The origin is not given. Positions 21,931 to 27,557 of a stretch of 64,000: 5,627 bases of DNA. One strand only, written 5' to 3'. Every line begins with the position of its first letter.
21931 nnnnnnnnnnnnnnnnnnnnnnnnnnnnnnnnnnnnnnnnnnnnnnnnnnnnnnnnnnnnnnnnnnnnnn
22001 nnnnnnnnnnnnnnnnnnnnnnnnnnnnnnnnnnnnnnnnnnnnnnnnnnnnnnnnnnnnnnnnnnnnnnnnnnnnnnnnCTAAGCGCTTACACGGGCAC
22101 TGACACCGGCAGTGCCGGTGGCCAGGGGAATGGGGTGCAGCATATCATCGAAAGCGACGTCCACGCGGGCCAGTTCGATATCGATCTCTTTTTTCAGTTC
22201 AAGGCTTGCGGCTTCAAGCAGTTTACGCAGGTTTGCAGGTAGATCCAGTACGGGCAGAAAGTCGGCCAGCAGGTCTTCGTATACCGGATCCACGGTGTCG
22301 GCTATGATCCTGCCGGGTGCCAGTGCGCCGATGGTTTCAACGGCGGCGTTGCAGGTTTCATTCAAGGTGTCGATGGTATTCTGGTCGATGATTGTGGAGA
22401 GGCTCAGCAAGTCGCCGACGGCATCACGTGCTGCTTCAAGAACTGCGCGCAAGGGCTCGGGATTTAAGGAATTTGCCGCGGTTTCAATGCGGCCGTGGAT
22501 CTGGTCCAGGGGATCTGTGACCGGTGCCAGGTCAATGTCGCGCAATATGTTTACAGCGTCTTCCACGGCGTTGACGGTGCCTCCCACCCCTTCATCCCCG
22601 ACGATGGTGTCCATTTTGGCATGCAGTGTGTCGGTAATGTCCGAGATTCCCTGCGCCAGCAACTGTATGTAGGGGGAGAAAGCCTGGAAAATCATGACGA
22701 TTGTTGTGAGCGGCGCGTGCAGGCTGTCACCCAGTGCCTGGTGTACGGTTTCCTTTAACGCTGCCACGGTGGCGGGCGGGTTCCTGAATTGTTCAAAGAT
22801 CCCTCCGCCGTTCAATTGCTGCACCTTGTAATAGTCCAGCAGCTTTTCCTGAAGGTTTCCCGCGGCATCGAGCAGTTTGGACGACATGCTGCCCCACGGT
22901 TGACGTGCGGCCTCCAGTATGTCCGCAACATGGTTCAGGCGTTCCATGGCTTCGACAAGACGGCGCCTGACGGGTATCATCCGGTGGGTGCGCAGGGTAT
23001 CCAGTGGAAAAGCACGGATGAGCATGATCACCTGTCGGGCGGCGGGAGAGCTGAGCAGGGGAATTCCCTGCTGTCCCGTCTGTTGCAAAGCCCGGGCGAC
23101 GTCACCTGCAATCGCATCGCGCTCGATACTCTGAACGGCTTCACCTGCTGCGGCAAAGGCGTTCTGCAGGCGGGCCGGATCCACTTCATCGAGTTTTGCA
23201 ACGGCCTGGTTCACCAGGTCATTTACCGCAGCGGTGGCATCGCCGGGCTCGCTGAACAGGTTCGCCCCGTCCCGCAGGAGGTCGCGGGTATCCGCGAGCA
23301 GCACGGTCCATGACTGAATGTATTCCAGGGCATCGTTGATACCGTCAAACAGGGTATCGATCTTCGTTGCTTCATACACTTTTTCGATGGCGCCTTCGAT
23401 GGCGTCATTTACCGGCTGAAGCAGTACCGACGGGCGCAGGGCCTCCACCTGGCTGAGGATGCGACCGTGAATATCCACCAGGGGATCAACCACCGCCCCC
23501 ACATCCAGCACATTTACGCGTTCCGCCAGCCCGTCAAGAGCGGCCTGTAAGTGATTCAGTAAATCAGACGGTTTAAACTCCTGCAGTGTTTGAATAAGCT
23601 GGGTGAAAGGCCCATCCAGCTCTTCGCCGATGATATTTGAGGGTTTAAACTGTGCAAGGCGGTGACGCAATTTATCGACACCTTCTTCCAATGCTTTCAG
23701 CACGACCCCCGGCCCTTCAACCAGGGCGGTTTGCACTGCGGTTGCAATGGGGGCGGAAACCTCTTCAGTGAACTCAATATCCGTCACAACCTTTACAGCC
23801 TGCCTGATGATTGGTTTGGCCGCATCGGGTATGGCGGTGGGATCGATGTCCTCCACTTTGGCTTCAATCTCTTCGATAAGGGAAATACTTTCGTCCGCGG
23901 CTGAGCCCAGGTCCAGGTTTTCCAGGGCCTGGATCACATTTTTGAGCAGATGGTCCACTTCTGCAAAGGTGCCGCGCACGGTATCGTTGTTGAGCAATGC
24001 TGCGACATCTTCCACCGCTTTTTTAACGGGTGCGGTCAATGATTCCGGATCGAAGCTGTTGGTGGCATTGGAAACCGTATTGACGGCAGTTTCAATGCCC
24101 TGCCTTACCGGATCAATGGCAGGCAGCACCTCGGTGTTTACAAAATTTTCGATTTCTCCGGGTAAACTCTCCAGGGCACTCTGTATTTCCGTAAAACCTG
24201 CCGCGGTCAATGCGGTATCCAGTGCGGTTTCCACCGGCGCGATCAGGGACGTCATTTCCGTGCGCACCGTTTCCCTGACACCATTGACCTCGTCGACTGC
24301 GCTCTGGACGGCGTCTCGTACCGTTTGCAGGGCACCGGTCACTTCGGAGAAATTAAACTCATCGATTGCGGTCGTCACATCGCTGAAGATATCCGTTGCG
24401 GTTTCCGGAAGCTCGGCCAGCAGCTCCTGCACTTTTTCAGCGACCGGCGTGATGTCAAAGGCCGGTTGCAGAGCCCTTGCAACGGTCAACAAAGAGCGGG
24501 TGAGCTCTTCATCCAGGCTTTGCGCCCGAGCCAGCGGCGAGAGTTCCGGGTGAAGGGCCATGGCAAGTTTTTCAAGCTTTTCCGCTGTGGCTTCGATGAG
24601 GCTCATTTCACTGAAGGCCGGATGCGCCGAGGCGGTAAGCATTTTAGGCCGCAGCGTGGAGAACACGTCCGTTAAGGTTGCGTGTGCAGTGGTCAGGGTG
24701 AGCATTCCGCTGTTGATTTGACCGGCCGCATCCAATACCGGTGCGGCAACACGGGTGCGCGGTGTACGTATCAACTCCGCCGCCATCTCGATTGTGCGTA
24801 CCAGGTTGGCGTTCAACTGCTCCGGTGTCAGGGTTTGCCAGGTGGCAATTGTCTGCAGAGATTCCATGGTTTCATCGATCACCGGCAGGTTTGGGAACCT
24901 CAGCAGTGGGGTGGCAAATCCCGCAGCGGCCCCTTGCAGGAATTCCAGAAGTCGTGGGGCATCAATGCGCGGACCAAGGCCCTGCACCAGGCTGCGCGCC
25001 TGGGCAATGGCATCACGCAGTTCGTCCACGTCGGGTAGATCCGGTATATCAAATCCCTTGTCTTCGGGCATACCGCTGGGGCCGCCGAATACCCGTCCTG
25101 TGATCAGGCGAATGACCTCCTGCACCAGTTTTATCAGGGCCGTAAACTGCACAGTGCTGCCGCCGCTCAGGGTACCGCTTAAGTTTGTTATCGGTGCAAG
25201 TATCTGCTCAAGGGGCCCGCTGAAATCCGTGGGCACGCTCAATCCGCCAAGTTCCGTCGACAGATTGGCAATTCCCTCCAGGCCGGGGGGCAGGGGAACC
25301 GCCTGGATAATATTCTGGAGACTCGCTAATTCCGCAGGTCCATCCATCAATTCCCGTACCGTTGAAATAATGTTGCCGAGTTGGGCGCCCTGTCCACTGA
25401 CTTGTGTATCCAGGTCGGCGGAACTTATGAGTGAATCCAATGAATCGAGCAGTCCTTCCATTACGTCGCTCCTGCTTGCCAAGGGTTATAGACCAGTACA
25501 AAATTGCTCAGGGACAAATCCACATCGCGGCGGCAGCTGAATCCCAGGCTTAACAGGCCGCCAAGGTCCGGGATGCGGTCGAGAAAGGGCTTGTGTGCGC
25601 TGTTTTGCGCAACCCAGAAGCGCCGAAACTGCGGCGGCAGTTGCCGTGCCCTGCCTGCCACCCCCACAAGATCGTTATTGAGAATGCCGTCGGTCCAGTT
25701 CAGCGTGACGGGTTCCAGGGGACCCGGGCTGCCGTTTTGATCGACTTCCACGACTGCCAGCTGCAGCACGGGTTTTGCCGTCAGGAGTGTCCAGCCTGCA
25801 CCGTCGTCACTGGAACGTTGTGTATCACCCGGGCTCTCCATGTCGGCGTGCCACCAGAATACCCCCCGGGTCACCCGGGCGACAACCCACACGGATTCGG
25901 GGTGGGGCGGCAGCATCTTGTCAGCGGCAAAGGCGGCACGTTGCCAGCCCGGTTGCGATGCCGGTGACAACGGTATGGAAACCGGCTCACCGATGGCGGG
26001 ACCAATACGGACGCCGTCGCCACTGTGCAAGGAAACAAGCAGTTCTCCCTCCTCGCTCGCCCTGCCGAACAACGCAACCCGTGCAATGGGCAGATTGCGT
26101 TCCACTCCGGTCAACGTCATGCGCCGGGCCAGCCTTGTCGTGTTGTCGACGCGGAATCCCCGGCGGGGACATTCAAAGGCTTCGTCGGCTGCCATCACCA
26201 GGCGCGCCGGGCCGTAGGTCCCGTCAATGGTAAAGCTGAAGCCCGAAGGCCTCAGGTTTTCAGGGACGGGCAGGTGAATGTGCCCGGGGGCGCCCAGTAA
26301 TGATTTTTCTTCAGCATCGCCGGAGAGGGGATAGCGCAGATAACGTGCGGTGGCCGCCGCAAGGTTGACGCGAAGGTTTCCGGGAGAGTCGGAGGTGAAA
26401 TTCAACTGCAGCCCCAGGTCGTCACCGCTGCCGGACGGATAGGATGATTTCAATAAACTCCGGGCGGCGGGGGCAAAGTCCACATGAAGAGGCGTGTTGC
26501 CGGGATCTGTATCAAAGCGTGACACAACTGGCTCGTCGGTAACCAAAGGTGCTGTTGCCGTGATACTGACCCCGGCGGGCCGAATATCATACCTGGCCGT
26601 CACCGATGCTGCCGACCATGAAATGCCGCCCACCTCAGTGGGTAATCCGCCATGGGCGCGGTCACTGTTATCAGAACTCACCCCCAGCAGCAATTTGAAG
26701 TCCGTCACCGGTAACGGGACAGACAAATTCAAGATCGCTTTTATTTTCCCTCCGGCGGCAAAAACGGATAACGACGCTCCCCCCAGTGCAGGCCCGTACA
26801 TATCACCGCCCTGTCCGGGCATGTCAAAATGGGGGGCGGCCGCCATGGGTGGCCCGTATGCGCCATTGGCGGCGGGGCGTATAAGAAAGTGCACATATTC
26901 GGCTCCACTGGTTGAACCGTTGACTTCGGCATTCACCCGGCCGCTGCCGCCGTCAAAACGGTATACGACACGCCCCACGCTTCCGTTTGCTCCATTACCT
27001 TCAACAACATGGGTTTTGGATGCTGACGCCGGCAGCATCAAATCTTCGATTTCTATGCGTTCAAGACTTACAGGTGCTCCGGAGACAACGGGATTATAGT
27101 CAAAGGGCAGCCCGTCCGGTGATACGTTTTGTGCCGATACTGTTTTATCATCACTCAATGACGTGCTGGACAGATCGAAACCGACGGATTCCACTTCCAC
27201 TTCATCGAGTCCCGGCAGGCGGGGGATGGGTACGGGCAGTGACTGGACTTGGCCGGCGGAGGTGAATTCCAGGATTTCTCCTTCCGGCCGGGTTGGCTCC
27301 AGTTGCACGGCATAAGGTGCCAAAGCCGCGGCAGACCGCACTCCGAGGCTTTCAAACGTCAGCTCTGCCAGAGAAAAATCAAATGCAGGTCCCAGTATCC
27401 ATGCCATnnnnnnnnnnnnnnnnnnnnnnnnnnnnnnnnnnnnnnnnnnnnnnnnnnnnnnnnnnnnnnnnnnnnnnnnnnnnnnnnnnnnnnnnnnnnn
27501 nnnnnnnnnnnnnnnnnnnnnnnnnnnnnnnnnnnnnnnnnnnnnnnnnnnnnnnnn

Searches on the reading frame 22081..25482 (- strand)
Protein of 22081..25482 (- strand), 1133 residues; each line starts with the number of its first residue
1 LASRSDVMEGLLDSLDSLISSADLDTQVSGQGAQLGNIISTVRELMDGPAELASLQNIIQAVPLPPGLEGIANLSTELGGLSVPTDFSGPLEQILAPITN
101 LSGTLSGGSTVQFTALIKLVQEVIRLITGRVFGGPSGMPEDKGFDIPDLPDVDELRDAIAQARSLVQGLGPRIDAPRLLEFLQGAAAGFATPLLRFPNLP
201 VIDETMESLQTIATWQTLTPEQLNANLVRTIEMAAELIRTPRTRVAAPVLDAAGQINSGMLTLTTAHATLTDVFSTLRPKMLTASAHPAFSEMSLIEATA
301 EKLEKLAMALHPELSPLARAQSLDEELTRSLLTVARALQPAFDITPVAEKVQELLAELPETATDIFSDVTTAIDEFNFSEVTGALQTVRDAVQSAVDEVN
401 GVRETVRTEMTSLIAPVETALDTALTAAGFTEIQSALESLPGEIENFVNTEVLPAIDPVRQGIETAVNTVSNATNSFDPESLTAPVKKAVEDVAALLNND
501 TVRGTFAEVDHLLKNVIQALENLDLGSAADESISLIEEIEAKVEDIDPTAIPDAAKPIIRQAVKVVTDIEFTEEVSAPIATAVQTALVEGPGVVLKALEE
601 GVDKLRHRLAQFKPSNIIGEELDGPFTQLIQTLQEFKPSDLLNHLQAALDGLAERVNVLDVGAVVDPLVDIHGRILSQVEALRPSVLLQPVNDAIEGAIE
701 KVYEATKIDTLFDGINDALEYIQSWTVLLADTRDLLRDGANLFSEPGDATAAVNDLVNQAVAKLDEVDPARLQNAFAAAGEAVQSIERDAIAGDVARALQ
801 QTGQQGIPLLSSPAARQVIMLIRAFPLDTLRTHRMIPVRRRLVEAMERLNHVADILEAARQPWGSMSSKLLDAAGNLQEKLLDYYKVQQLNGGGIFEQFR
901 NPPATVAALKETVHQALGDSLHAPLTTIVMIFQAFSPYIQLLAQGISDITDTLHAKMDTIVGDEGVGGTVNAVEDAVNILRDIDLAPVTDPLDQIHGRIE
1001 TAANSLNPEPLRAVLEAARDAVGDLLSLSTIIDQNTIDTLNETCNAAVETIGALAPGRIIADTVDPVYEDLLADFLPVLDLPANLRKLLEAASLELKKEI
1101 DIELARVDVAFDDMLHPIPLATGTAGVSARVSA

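Call 5: search_protein_families(library=pfam, proteins=[window:22081-25482:-], max_evalue=0.01)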
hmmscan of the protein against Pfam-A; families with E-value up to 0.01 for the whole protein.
window:22081-25482:- (1133 aa): 2 families
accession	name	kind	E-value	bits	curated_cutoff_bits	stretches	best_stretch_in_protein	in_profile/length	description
PF04513.17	Baculo_PEP_C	-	1.7e-08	35.1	38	1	343-448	17-119/140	Baculovirus polyhedron envelope protein, PEP, C terminus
PF03036.21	Perilipin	-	8.1e-06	25.6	33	0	834-957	232-351/403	Perilipin family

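Call 6: search_protein_families(library=phrogs, proteins=[window:22081-25482:-], max_evalue=0.001)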
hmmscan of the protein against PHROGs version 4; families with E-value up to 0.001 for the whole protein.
window:22081-25482:- (1133 aa): 3 families
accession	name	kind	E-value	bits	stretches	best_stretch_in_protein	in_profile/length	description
phrog_1272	-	tail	5.1e-07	28.8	1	267-755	698-1003/1606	tail length tape measure protein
phrog_4200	-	tail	1.4e-06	28.1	0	260-529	283-561/732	tail length tape measure protein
phrog_788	-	tail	0.00011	23.1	0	379-499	149-273/297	tail protein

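Call 7: search_protein_families(library=ncbifam, proteins=[window:22081-25482:-], max_evalue=0.001)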
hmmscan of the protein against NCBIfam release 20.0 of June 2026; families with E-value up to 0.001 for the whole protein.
window:22081-25482:- (1133 aa): 0 families

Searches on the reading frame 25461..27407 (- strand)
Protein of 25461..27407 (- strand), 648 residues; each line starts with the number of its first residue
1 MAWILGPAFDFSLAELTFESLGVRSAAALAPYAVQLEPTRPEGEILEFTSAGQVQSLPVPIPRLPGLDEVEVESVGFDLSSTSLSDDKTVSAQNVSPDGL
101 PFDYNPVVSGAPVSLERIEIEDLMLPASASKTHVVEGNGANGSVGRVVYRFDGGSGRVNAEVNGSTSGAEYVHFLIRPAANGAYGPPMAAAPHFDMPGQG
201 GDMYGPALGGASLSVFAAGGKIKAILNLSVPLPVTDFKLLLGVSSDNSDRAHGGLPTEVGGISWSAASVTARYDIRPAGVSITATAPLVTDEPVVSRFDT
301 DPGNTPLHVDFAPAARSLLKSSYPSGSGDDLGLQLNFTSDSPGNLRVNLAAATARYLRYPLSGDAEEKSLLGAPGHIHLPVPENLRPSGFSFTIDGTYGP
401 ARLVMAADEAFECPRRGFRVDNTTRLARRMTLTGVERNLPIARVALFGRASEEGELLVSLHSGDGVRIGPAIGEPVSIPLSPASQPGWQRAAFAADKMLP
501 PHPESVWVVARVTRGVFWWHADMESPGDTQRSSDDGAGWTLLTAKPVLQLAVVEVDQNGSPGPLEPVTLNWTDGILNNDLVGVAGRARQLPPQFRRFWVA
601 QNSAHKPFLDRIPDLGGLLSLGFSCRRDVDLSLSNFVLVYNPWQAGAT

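Call 5: search_protein_families(library=pfam, proteins=[window:25461-27407:-], max_evalue=0.01)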
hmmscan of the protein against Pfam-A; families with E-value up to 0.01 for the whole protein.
window:25461-27407:- (648 aa): 0 families

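Call 6: search_protein_families(library=phrogs, proteins=[window:25461-27407:-], max_evalue=0.001)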
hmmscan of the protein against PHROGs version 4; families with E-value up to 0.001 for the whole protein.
window:25461-27407:- (648 aa): 0 families

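Call 7: search_protein_families(library=ncbifam, proteins=[window:25461-27407:-], max_evalue=0.001)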
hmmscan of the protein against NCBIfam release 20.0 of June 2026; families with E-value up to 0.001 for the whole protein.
window:25461-27407:- (648 aa): 0 families

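Call 13: find_encoding_contigs(protein=window:25464-27407:-, flank=10000, max_places=6)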
Protein window:25464-27407:- (648 aa): no gene with exactly this product is on record in the collection.
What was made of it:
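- Tried and rejected: Look-up of the window's own 648-aa protein: not on record (call 13).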

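Call 23: search_protein_families(library=pfam, proteins=[window:25461-27407:-], max_evalue=5)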
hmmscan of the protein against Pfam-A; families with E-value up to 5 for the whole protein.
window:25461-27407:- (648 aa): 1 family
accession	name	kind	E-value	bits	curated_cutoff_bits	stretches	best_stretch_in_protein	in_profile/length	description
PF12021.13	DUF3509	-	0.12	12.7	25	1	26-46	7-27/87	Protein of unknown function (DUF3509)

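Call 118: search_solved_structures(query=A9, max_evalue=10)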
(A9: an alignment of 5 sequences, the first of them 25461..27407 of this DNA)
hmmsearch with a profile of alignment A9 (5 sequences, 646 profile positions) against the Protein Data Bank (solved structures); distinct sequences matched with E-value up to 10: 1.
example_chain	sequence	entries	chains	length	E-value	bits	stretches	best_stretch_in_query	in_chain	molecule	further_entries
5jwz_A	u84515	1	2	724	0.56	11.5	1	520-554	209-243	Cellulose-binding family II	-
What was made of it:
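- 25461..27407 (-): Conserved 648-aa cluster protein of unknown function, specific to this lineage. No Pfam, PHROG or PDB match (calls 5, 6, 23, 118).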
